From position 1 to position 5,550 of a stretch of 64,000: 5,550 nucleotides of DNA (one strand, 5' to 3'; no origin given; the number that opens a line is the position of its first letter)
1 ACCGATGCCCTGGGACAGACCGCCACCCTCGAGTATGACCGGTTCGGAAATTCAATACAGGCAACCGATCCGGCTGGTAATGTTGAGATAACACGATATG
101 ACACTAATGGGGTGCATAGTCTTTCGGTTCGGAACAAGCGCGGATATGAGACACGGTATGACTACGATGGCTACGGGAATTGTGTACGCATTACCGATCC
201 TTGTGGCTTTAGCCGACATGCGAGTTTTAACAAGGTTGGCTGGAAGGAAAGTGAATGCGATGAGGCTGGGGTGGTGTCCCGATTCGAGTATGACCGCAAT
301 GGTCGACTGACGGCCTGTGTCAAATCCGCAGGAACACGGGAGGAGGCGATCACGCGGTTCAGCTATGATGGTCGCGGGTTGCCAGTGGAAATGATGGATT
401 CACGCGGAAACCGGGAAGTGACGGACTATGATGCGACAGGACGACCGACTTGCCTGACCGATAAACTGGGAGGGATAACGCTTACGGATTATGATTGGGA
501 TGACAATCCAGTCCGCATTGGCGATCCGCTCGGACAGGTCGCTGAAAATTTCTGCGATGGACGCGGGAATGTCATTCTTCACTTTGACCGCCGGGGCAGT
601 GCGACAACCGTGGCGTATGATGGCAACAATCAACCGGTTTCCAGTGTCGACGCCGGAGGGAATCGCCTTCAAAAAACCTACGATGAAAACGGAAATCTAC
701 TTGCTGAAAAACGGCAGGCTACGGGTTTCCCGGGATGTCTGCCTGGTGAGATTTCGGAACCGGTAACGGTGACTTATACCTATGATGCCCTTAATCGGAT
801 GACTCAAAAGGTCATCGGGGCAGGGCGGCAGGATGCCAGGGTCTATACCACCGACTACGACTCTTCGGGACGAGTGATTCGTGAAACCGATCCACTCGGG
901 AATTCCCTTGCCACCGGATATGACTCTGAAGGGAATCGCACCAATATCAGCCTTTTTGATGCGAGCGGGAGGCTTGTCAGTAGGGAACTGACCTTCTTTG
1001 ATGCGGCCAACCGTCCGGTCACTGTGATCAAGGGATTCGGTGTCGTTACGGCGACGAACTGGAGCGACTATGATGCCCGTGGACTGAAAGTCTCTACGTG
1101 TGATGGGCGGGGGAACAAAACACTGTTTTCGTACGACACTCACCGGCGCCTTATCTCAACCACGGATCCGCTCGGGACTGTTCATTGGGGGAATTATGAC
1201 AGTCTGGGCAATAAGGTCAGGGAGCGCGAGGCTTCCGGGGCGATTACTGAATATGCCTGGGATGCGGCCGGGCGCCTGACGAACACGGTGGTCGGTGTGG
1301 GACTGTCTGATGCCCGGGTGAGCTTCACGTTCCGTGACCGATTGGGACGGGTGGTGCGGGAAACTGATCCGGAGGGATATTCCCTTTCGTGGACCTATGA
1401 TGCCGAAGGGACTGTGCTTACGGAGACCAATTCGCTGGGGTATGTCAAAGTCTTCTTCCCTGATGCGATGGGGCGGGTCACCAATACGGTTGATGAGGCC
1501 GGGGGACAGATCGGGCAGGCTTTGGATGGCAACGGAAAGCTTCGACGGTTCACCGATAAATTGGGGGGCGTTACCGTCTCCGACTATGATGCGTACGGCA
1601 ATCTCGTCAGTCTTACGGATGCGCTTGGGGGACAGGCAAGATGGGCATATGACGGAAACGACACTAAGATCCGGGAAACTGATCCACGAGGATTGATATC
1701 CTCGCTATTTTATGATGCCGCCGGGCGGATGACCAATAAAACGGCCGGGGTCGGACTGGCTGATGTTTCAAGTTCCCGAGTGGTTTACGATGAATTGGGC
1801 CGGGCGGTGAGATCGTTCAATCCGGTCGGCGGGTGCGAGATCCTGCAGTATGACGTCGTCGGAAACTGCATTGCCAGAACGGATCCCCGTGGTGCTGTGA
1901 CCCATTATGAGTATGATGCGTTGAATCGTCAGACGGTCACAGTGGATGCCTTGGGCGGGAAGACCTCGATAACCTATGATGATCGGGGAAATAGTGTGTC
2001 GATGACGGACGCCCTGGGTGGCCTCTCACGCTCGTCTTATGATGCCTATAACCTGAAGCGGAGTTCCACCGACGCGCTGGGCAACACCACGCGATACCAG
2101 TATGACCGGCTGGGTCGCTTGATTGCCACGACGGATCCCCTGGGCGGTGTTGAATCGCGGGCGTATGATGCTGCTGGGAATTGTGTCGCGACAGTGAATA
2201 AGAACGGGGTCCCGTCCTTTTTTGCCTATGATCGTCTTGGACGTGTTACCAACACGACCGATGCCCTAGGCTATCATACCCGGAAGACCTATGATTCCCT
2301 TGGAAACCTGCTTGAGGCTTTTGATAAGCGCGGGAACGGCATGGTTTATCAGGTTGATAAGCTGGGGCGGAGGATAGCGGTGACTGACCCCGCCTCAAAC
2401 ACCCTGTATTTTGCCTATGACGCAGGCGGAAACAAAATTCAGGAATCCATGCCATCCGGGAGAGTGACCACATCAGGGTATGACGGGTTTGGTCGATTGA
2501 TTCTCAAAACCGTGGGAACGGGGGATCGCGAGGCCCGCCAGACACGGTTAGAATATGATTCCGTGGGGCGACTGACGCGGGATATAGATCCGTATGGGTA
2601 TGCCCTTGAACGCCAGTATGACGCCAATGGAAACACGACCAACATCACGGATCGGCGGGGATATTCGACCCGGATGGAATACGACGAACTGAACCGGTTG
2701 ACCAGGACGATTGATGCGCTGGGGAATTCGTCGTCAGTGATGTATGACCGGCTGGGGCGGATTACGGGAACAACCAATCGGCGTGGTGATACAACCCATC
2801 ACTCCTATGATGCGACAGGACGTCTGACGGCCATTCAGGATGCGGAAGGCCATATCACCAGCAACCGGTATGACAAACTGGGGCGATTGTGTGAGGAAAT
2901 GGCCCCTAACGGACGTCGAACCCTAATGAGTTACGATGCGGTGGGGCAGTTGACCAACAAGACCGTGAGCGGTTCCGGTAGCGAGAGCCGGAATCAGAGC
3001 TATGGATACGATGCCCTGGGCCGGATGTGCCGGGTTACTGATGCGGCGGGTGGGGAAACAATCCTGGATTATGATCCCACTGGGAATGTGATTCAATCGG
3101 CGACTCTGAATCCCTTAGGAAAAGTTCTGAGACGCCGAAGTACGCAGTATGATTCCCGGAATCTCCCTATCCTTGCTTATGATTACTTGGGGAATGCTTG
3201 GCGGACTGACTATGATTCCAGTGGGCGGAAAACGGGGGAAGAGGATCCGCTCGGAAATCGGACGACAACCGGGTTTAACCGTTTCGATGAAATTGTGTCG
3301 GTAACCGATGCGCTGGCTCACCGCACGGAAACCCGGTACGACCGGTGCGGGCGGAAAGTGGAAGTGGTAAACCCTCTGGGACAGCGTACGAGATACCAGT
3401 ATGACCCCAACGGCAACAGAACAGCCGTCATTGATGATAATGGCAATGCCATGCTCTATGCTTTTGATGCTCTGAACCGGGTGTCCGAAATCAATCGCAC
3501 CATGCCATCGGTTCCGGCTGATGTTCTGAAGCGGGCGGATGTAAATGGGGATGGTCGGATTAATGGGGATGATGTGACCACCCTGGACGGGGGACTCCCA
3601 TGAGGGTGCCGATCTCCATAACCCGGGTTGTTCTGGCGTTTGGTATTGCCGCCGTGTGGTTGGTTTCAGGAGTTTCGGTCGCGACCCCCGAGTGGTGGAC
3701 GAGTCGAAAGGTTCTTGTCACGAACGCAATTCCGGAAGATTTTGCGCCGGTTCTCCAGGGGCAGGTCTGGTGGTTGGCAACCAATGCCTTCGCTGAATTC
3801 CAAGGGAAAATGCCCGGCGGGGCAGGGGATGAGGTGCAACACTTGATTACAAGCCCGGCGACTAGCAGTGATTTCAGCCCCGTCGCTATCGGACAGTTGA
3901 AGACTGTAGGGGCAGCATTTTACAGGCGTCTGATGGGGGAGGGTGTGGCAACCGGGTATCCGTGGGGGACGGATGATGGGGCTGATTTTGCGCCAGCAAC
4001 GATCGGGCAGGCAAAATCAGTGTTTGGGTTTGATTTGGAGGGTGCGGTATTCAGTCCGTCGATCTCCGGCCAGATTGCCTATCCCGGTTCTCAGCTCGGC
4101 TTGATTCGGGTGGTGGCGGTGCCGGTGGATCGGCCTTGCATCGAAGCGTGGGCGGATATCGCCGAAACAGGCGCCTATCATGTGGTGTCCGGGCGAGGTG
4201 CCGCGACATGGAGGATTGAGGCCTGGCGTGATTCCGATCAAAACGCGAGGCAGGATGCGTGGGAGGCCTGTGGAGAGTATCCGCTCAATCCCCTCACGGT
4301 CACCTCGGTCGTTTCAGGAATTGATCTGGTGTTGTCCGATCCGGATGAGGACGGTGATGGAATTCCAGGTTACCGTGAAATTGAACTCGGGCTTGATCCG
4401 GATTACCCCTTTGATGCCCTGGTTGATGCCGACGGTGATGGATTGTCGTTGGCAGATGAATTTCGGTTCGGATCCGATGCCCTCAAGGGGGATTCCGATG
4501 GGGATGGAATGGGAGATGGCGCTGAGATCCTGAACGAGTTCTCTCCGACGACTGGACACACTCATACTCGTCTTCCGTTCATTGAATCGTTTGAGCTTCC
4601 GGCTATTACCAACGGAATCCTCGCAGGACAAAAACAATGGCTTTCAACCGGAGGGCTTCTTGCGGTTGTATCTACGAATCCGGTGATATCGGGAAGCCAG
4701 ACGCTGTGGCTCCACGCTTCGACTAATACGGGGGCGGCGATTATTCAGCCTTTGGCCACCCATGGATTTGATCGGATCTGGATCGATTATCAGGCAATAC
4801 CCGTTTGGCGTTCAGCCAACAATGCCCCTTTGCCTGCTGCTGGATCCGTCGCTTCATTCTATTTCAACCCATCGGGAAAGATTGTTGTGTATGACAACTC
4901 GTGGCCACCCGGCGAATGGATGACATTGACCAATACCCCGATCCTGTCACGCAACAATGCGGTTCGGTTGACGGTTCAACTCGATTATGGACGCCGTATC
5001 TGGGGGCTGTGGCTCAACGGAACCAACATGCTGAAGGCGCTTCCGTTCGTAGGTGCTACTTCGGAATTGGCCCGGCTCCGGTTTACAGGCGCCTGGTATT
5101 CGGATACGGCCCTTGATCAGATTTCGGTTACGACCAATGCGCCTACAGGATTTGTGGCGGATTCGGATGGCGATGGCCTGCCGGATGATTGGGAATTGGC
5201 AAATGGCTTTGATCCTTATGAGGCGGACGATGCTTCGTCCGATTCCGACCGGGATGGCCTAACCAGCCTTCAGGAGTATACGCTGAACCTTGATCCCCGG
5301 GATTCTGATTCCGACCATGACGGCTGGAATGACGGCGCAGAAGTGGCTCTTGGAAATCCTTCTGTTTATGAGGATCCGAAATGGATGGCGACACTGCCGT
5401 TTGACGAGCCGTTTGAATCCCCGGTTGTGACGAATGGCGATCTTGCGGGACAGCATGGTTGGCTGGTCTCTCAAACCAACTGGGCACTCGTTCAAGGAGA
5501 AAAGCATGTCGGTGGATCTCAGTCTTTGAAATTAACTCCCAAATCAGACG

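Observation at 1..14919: Four tightly coupled genes form an unusual RHS polymorphic-toxin locus with no recognisable delivery machinery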

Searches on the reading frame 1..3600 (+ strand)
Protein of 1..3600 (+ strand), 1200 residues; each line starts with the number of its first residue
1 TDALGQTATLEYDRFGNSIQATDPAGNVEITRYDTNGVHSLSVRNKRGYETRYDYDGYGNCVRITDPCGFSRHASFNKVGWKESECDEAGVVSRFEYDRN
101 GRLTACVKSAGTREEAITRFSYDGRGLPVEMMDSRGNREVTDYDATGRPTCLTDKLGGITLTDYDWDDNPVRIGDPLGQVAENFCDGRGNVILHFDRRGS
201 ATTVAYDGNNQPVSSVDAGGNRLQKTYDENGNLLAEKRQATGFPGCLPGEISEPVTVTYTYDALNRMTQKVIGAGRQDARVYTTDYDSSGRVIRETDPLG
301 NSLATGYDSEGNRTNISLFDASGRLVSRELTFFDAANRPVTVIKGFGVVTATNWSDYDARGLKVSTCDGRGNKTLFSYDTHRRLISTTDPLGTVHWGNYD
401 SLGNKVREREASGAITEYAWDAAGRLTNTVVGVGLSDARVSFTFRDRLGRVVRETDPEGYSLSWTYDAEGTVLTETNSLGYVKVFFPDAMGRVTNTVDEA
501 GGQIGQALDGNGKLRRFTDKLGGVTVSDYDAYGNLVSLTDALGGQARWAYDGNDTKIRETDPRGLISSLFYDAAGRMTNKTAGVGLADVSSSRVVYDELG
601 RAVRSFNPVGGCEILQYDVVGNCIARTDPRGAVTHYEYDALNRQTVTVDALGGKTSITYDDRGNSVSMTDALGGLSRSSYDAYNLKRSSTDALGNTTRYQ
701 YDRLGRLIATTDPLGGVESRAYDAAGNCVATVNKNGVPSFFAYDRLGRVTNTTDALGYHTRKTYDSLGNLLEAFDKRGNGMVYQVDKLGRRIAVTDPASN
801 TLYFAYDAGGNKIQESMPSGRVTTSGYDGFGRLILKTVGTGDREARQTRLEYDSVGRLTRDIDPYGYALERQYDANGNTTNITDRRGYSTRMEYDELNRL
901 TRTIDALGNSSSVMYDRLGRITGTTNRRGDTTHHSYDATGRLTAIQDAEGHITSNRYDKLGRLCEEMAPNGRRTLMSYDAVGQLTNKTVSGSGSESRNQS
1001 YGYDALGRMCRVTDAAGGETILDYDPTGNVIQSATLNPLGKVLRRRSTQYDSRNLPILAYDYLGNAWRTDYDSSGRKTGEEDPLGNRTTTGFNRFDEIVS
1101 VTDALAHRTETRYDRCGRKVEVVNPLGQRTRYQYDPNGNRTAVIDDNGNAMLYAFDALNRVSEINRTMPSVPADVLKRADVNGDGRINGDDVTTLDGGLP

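Call 6: search_protein_families(library=pfam, proteins=[window:1-3600:+], max_evalue=0.01)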
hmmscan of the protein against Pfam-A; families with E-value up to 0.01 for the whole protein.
window:1-3600:+ (1200 aa): 6 families
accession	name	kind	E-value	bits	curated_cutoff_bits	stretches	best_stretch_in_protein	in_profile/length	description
PF05593.20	RHS_repeat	-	7.4e-153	495.1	22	22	873-909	1-37/38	RHS Repeat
PF20041.5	DUF6443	-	2.1e-07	31.7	27.8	0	823-884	25-89/137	Domain of unknown function (DUF6443)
PF07661.19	MORN_2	-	0.0013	19.1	29.6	0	224-236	5-17/22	MORN repeat variant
PF15283.12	DUF4595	-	0.0018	18.7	34.2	0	851-953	2-98/202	Domain of unknown function (DUF4595) with porin-like fold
PF10049.14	DUF2283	-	0.0027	18.3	23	0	1013-1031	23-41/49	Protein of unknown function (DUF2283)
PF00404.24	Dockerin_1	-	0.0052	17.4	22.9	0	1156-1195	14-52/57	Dockerin type I domain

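Call 9: search_protein_families(library=ncbifam, proteins=[window:1-3600:+], max_evalue=0.01)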
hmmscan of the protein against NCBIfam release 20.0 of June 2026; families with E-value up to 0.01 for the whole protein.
window:1-3600:+ (1200 aa): 3 families
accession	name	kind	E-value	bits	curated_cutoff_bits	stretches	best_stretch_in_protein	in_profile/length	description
TIGR01643.1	YD_repeat_2x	repeat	2.2e-122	395.1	15.8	17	688-718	9-39/42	YD repeat-containing protein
NF041261.1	RHS_core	equivalog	4.5e-80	269.9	2000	6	586-837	423-676/1261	RHS element core protein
NF045800.1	FibBindPlpA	equivalog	3.2e-14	52.2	1300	2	10-232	100-292/965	fibronectin-binding protein PlpA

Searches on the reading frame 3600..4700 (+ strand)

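Call 19: search_protein_families(library=pfam, proteins=[window:3600-4700:+], max_evalue=1)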
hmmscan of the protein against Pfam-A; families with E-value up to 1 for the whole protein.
window:3600-4700:+ (367 aa): 1 family
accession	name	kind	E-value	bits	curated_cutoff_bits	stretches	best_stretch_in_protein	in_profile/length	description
PF06169.17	DUF982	-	0.29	11.6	22.2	1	186-224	6-45/73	Protein of unknown function (DUF982)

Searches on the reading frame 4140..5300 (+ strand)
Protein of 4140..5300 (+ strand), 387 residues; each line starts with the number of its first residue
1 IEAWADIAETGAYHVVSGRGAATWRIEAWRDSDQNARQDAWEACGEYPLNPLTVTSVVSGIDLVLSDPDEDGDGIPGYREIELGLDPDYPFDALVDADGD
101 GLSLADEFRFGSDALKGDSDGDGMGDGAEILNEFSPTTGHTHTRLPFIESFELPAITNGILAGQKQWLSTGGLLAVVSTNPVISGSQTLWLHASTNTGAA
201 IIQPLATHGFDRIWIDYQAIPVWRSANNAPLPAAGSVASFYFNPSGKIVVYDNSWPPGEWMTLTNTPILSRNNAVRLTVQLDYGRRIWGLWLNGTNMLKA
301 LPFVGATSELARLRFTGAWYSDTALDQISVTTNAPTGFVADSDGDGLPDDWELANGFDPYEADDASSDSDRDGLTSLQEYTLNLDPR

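Call 43: find_related_loci(query=A3, collection=genome_contigs, flank=10000)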
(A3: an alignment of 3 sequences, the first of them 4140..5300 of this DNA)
Query A3 (387 aa) in genome_contigs; peptide patterns used: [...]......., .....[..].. (x = any residue, [..] = any of these).
411 stretches matched a pattern; 91 encode a relative of the query (tblastn E <= 1e-3); the best 80 are kept; 80 distinct loci.
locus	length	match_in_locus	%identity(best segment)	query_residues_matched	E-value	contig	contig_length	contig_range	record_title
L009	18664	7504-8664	82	1-387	0e+0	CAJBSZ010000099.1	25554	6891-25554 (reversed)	uncultured bacterium isolate Loc090907-8m_bin-482 genome assembly, contig: bin-482:099/559, whole genome shotgun sequenc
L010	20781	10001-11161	82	1-387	0e+0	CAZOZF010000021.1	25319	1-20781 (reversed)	MAG TPA_asm: uncultured Verrucomicrobiota bacterium isolate SRP272421_co1_241 genome assembly, contig: NODE_4715_length_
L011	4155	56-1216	81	1-387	0e+0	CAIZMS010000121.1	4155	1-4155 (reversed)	uncultured bacterium isolate Loc080925-8m_bin-101 genome assembly, contig: bin-101:121/419, whole genome shotgun sequenc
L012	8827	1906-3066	81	1-387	0e+0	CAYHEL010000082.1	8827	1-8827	MAG TPA_asm: uncultured Verrucomicrobiota bacterium isolate ERP119702_co1_241 genome assembly, contig: NODE_10945_length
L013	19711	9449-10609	80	1-387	0e+0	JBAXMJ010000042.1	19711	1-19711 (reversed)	MAG: bacterium isolate ELA450 MAG450_42, whole genome shotgun sequence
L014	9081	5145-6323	68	1-387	5e-170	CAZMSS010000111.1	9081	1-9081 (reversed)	MAG TPA_asm: uncultured Verrucomicrobiota bacterium isolate binchicken_co2_359 genome assembly, contig: NODE_6480_length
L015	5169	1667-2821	59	1-387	1e-145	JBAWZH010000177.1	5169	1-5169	MAG: bacterium isolate ELA110 MAG110_177, whole genome shotgun sequence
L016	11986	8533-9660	61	10-386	1e-130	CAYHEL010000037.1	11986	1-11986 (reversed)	MAG TPA_asm: uncultured Verrucomicrobiota bacterium isolate ERP119702_co1_241 genome assembly, contig: NODE_6841_length_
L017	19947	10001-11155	55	1-386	3e-130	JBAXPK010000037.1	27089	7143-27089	MAG: bacterium isolate ELA529 MAG529_37, whole genome shotgun sequence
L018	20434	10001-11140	52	7-387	1e-119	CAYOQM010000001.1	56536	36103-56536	MAG TPA_asm: uncultured Verrucomicrobiota bacterium isolate SRP272421_co4_538 genome assembly, contig: NODE_814_length_5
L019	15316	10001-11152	51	9-387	7e-111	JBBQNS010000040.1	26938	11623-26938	MAG: Kiritimatiellia bacterium isolate Co_metawrap_267 Cmw_267_k141_28225747_length_26938_cov_15.0000, whole genome shot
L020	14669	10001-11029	56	42-387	1e-107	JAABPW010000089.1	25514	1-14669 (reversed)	MAG: Verrucomicrobia bacterium isolate S02.Bin004 Scaffold_17, whole genome shotgun sequence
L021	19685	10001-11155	50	1-387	3e-107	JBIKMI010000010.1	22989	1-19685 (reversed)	MAG: Kiritimatiellia bacterium isolate ME2014-08-31_3300042860_group5_bin95 Rohwer_bin2522_scaffold_1656_c1, whole genom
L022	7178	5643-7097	49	1-387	5e-104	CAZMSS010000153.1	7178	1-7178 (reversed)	MAG TPA_asm: uncultured Verrucomicrobiota bacterium isolate binchicken_co2_359 genome assembly, contig: NODE_9660_length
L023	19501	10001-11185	50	1-387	4e-102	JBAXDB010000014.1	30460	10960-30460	MAG: bacterium isolate ELA208 MAG208_14, whole genome shotgun sequence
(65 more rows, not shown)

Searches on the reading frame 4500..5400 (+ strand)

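Call 19: search_protein_families(library=pfam, proteins=[window:4500-5400:+], max_evalue=1)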
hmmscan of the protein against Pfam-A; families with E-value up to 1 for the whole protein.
window:4500-5400:+ (300 aa): 1 family
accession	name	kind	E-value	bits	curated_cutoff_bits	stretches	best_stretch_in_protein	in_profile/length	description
PF18884.5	TSP3_bac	-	0.00066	19.9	25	1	221-239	1-19/22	Bacterial TSP3 repeat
